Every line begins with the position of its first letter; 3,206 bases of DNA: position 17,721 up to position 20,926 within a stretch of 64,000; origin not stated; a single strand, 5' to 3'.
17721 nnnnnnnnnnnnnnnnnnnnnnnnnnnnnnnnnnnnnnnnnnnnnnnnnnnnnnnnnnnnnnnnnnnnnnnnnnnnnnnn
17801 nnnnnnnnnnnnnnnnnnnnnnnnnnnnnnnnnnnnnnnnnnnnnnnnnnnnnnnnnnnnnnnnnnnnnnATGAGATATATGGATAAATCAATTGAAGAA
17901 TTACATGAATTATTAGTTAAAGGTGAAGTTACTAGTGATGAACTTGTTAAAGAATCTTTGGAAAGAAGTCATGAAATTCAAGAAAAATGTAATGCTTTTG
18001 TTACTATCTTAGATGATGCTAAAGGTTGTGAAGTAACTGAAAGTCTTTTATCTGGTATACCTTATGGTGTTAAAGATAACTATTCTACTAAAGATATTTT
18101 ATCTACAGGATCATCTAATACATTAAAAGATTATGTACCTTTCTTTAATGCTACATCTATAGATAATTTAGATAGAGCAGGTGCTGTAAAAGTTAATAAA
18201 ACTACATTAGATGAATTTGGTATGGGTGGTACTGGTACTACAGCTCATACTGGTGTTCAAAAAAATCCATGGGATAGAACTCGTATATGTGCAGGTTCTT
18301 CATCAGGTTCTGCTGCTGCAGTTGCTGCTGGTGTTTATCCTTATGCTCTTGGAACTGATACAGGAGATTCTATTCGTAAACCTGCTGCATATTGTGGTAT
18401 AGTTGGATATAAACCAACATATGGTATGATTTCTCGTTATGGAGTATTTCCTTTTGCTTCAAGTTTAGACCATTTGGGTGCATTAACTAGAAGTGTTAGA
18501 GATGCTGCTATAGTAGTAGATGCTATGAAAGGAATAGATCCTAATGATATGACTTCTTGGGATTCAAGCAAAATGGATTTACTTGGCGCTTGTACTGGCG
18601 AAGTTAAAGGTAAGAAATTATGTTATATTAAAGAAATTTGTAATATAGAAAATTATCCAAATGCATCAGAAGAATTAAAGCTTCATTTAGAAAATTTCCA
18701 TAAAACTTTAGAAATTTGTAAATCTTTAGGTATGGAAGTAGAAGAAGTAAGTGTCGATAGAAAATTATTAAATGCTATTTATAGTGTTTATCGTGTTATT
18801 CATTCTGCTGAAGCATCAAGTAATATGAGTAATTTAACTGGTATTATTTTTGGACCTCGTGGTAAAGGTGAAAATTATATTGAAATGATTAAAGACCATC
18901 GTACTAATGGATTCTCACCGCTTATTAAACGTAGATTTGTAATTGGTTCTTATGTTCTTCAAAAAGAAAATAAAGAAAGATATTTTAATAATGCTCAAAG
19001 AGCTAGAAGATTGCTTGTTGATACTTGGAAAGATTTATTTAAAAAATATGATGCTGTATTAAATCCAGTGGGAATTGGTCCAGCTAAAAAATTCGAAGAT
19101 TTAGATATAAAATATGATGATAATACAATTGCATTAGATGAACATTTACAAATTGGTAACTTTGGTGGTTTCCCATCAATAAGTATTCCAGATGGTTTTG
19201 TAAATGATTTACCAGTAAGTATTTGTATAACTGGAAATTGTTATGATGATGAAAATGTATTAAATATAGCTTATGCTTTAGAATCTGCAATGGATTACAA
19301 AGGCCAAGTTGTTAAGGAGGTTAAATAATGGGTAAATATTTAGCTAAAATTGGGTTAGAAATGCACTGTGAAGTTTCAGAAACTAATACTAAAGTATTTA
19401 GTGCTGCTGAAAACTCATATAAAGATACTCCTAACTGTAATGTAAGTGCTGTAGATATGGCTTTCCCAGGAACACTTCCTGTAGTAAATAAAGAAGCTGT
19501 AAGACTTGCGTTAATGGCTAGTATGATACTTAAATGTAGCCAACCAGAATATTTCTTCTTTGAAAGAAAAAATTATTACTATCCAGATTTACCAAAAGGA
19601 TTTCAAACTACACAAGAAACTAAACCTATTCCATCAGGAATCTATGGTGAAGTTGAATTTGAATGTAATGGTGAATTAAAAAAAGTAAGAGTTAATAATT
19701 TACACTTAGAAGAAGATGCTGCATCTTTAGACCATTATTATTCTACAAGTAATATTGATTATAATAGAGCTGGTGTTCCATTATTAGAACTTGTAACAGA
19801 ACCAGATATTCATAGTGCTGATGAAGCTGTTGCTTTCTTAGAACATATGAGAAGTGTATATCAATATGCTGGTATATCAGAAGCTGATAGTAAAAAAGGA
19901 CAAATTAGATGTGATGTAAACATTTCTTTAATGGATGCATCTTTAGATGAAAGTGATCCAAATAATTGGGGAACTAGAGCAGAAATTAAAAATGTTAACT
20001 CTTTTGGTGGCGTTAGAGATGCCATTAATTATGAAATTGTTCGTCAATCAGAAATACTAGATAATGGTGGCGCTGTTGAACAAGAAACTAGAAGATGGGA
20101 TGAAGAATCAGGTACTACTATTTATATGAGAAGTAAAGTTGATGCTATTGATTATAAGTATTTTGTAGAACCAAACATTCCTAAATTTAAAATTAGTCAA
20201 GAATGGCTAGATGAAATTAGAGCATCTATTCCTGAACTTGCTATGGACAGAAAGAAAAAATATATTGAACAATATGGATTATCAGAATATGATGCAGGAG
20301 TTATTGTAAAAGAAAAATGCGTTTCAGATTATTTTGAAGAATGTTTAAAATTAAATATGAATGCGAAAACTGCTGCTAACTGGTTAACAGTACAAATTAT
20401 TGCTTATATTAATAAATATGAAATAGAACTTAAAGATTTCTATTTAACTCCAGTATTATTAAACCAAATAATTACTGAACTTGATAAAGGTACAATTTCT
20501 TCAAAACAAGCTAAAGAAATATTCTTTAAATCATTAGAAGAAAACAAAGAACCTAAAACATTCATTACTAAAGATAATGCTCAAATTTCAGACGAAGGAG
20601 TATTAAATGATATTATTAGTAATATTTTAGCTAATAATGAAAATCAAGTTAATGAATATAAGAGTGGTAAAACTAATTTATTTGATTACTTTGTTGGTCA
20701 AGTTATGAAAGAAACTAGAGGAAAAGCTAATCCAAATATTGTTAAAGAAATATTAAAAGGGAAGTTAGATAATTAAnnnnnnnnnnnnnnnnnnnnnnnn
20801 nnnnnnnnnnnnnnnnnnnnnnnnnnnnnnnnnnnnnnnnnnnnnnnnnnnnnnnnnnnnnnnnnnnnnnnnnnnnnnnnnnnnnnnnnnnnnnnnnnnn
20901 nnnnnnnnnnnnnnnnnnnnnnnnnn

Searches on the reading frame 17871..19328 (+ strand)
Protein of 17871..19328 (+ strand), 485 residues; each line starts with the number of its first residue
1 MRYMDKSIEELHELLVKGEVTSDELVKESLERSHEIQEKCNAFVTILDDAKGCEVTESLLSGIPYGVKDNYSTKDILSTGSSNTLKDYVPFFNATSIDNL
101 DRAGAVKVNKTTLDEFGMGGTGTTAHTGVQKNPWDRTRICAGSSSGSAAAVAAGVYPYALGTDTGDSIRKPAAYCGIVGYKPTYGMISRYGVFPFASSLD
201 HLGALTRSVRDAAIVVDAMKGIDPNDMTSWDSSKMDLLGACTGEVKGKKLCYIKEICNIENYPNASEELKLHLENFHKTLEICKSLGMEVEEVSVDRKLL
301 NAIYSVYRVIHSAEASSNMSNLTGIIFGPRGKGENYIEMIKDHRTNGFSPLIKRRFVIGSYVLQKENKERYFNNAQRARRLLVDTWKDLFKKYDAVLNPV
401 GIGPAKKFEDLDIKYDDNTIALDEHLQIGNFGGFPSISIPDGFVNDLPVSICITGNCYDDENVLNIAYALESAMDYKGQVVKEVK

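Call 67: search_protein_families(library=pfam, proteins=[window:17871-19328:+], max_evalue=0.001)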
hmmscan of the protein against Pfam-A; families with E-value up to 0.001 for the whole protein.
window:17871-19328:+ (485 aa): 1 family
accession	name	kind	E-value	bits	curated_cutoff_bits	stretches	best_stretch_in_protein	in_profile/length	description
PF01425.27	Amidase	-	1.1e-100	338.2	27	1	24-464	1-445/445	Amidase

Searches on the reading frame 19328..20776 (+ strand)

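Call 67: search_protein_families(library=pfam, proteins=[window:19328-20776:+], max_evalue=0.001)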
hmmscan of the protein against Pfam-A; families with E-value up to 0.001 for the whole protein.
window:19328-20776:+ (482 aa): 2 families
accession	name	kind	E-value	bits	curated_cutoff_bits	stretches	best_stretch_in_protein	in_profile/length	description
PF02934.20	GatB_N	-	5.9e-96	321.3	23.4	1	7-294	2-276/277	GatB/GatE catalytic domain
PF02637.23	GatB_Yqey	-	7.9e-44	149.5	27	1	334-480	1-148/148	GatB domain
